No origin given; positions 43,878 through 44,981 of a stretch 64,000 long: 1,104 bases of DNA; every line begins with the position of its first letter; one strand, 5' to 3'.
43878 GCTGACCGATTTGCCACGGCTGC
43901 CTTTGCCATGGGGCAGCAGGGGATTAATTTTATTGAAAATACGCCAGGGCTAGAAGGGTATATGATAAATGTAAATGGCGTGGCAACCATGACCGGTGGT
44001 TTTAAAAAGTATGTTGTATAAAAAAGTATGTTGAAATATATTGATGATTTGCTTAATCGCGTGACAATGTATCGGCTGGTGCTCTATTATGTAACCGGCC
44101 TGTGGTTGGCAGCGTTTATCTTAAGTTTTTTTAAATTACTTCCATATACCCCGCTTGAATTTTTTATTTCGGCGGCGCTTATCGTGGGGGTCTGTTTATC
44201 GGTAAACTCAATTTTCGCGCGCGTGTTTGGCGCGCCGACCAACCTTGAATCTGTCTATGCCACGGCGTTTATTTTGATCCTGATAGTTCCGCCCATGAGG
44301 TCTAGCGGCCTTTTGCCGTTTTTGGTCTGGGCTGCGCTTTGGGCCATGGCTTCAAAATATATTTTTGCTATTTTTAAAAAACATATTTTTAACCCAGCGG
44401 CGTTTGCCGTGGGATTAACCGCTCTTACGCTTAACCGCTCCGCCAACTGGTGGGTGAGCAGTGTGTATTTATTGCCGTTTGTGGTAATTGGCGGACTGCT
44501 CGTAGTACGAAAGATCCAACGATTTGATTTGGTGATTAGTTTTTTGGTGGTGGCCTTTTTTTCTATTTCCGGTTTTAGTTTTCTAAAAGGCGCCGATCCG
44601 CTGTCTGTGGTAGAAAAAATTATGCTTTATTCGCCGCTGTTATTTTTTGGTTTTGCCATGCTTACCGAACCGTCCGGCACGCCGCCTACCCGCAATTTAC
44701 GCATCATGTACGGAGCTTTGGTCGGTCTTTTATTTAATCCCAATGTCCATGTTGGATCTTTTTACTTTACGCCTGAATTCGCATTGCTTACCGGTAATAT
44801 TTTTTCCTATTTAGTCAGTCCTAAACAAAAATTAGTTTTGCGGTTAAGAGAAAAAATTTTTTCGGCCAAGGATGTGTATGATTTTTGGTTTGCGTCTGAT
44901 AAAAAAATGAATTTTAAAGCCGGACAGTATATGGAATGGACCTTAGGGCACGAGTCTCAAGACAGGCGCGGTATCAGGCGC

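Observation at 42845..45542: Compact three-gene flavin module: FMN-binding protein (flavinylation motif SGAT), ApbE flavin transferase, and a membrane domain fused to an FNR-type reductase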

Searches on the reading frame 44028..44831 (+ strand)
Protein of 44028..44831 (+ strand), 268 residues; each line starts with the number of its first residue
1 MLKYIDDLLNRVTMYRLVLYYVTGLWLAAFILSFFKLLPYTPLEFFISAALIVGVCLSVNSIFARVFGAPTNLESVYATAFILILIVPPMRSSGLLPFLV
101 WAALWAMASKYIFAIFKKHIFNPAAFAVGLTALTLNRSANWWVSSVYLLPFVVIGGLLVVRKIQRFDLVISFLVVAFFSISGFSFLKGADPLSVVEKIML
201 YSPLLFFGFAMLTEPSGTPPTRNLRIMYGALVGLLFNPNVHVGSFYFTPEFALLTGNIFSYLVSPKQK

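Call 25: search_solved_structures(query=A3, max_evalue=10, show_alignments=3)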
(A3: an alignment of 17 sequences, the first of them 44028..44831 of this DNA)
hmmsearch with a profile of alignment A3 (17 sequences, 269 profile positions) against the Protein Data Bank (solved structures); distinct sequences matched with E-value up to 10: 5.
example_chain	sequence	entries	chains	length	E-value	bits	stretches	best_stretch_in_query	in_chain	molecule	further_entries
8ahx_D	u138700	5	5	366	0.00013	24.9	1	150-260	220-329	Ion-translocating oxidoreductase complex subunit D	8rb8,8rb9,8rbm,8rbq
9lrr_B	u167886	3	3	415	0.031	17.1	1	145-261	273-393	Na(+)-translocating NADH-quinone reductase subunit B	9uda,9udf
9ud3_B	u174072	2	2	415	0.038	16.8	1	145-261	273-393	Na(+)-translocating NADH-quinone reductase subunit B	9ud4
7xk3_B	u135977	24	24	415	0.038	16.8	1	145-261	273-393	Na(+)-translocating NADH-quinone reductase subunit B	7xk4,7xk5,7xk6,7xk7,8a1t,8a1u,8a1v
5egi_A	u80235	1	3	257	0.2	14.5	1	188-236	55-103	Uncharacterized protein Y57A10A.10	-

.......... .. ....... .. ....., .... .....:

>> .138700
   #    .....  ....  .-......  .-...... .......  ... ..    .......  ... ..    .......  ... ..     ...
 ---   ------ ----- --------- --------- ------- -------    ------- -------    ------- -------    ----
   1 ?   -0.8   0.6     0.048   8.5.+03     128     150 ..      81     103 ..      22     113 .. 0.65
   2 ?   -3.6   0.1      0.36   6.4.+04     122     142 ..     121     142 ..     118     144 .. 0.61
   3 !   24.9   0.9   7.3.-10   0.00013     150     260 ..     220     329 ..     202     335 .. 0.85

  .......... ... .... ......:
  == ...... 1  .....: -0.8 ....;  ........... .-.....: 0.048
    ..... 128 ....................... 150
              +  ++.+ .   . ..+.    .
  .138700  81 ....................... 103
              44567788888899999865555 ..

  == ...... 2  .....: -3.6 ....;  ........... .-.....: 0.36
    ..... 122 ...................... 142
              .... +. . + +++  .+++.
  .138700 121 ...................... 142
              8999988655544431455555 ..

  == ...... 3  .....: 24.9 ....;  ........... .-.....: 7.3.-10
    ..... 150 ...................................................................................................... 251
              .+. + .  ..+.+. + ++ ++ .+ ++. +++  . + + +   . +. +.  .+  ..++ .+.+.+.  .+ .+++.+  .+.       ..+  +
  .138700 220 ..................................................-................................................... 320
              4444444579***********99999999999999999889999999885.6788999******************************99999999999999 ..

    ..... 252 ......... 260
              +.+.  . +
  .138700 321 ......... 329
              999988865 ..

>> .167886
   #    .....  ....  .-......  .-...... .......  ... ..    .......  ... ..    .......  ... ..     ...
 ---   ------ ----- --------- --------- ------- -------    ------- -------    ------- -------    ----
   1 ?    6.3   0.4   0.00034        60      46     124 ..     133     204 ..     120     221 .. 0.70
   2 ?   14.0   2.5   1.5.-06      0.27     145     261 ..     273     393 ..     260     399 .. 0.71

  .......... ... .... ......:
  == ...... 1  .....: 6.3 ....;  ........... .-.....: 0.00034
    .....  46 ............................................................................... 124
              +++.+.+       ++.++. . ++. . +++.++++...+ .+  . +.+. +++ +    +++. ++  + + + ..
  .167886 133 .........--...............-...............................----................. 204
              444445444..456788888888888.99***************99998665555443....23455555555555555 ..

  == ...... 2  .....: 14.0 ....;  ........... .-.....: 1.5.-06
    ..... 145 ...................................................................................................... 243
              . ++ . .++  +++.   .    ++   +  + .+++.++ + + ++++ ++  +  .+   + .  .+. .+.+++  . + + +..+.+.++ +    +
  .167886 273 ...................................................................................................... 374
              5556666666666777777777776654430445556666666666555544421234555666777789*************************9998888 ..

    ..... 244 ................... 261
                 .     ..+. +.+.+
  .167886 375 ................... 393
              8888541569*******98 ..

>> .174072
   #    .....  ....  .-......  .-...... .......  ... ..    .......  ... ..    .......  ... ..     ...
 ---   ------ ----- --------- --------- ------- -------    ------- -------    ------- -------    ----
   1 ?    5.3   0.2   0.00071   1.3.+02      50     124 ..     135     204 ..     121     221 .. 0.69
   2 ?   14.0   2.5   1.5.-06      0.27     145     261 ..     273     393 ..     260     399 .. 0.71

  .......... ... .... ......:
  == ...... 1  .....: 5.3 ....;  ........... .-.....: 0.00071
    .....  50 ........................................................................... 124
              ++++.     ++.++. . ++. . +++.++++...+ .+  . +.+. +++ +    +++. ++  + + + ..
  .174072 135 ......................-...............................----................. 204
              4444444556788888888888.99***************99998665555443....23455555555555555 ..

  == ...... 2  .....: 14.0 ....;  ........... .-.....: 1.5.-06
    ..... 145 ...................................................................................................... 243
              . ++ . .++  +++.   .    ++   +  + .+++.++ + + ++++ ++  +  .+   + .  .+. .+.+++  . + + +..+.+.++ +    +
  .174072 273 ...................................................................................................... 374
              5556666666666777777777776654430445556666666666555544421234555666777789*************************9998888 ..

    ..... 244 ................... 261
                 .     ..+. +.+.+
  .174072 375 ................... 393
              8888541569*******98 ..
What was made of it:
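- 44433..44471 (+): Outside loop, res 136-148 (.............). It replaces the ~70-residue loop of RnfD/NqrB that carries the covalently flavinylated Thr. NqrB 204 aligns to query 124 and NqrB 273 to query 145, so the segment around NqrB T236 is absent (call 25).
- The membrane-domain profile hits only RnfD and NqrB in the PDB (call 25).
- Tried and rejected: A membrane-domain-only profile was needed to see RnfD/NqrB (call 25).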

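Call 48: predict_structure(alignment_id=A4)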
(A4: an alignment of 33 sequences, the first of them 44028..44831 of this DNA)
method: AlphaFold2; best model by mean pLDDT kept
length: 268 residues; sequences in the alignment: 33
mean_pLDDT: 87.4   pTM: 0.84
mean pLDDT of the five models: 87.4, 87.1, 86.7, 86.1, 84.7
residues with pLDDT >= 90: 121; 70-90: 130; 50-70: 15; < 50: 2
segments of 3 or more residues with pLDDT < 50: none
pLDDT, mean of each block of 10 residues (from residue 1): 83 88 95 93 94 96 89 89 91 86 92 75 87 81 88 92 90 94 90 89 89 77 91 89 74 88 65
secondary structure, 60 per line:
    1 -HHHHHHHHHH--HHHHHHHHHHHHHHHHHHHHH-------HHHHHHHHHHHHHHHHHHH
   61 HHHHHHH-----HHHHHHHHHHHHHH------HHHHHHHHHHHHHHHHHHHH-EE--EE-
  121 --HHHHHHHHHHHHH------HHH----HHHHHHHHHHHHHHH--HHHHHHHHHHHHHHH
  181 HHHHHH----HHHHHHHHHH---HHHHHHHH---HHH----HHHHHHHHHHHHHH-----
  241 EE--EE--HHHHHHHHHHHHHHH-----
elements in order: H2-11 H14-34 H42-67 H73-86 H93-112 H123-135 H149-163 H166-186 H191-200 H204-211 H222-235 H249-263

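Call 50: fold_search(model_id=the predicted structure, library=pdb)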
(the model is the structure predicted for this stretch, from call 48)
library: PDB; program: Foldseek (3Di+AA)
matches with E <= 10: 145; with E <= 0.001: 15
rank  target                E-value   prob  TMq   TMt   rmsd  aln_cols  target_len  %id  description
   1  9eri_D                9.4e-07  1.00  0.70  0.60   4.7       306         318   16  Cryo-EM structure of sodium pumping Rnf complex from Acetobacterium woodii bound to NADH (released 2025-03-05)
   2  8rbq_D                2.7e-06  1.00  0.73  0.65   5.5       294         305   18  Cryo-EM structure of the NADH:ferredoxin oxidoreductase RNF from Azotobacter vinelandii, dithionite reduced (released 2024-06-26)
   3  8ahx_D                3.5e-06  1.00  0.69  0.54   7.3       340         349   16  Cryo-EM structure of the nitrogen-fixation associated NADH:ferredoxin oxidoreductase RNF from Azotobacter vinelandii (released 2023-11-01)
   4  9uuu_B                2.0e-05  1.00  0.61  0.44   6.6       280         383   16  Cryo-EM structure of Na+-translocating NADH-ubiquinone oxidoreductase from Vibrio cholerae reduced by NADH (released 2025-06-25)
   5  9lrr_B                5.7e-05  1.00  0.64  0.43   9.5       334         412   15  Cryo-EM structure of Na+-translocating NADH-ubiquinone oxidoreductase NqrB-G141A mutant from Vibrio cholerae with boun (released 2025-04-23)
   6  7xk3_B                9.3e-05  1.00  0.62  0.45   8.7       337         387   15  Cryo-EM structure of Na+-pumping NADH-ubiquinone oxidoreductase from Vibrio cholerae, state 1 (released 2022-07-20)
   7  8a1x_B                9.7e-05  1.00  0.57  0.40   5.9       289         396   16  Sodium pumping NADH-quinone oxidoreductase with inhibitor DQA (released 2023-06-14)
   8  9ud3_B                1.1e-04  1.00  0.58  0.42   4.9       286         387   15  Cryo-EM structure of Na+-translocating NADH-ubiquinone oxidoreductase NqrB-T236Y mutant from Vibrio cholerae (released 2025-06-25)
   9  7xk6_B                1.2e-04  1.00  0.59  0.40   6.4       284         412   16  Cryo-EM structure of Na+-pumping NADH-ubiquinone oxidoreductase from Vibrio cholerae, with aurachin D-42 (released 2022-07-20)
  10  7zc6_D                1.6e-04  1.00  0.67  0.60   5.7       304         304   18  Na+ - translocating ferredoxin: NAD+ reductase (Rnf) of C. tetanomorphum (released 2022-09-28)
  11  8acw_B                1.8e-04  1.00  0.67  0.49   6.7       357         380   15  X-ray structure of Na+-NQR from Vibrio cholerae at 3.4 A resolution (released 2023-07-12)
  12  8ad0_B                3.0e-04  1.00  0.62  0.45   5.2       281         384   16  X-ray structure of Na+-NQR from Vibrio cholerae in different conformation at 3.1 A (released 2023-07-12)
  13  8a1v_B                6.6e-04  1.00  0.58  0.41   6.2       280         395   16  Sodium pumping NADH-quinone oxidoreductase with substrate Q2 (released 2023-06-14)
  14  8evu_B                6.6e-04  1.00  0.60  0.41   4.9       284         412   16  Cryo EM structure of Vibrio cholerae NQR (released 2022-11-16)
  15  8a1t_B                6.9e-04  1.00  0.58  0.41   5.4       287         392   17  Sodium pumping NADH-quinone oxidoreductase (released 2023-06-14)
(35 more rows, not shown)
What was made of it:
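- The fold is related to channel proteins: urea transporters are the next structural hits (call 50).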

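Call 62: search_protein_representatives(protein=window:44028-44831:+)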
Query: 268 residues. Proteins with E-value up to 0.001 (for the whole library): 1348; up to 1e-10: 761; up to 1e-30: 334. The best 150 are listed.
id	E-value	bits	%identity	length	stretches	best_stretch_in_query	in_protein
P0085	2.3e-88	312.7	57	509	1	1-267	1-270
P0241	5.0e-88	311.6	58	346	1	1-268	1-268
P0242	6.1e-76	272.0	51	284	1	1-266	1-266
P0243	2.7e-72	260.0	56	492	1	14-267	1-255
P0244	2.2e-71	257.0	47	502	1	1-267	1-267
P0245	2.6e-69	250.2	48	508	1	3-267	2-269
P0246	2.7e-67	243.6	45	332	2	1-268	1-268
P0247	2.9e-67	243.5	50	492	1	1-268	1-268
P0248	1.0e-65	238.4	52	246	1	1-230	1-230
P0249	5.9e-65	236.0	49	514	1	2-266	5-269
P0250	7.9e-65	235.5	47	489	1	3-266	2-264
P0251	3.8e-64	233.3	48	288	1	2-268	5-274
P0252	4.9e-64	232.9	48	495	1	1-266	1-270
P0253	9.8e-63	228.7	47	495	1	2-268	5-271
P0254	2.4e-62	227.4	49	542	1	1-267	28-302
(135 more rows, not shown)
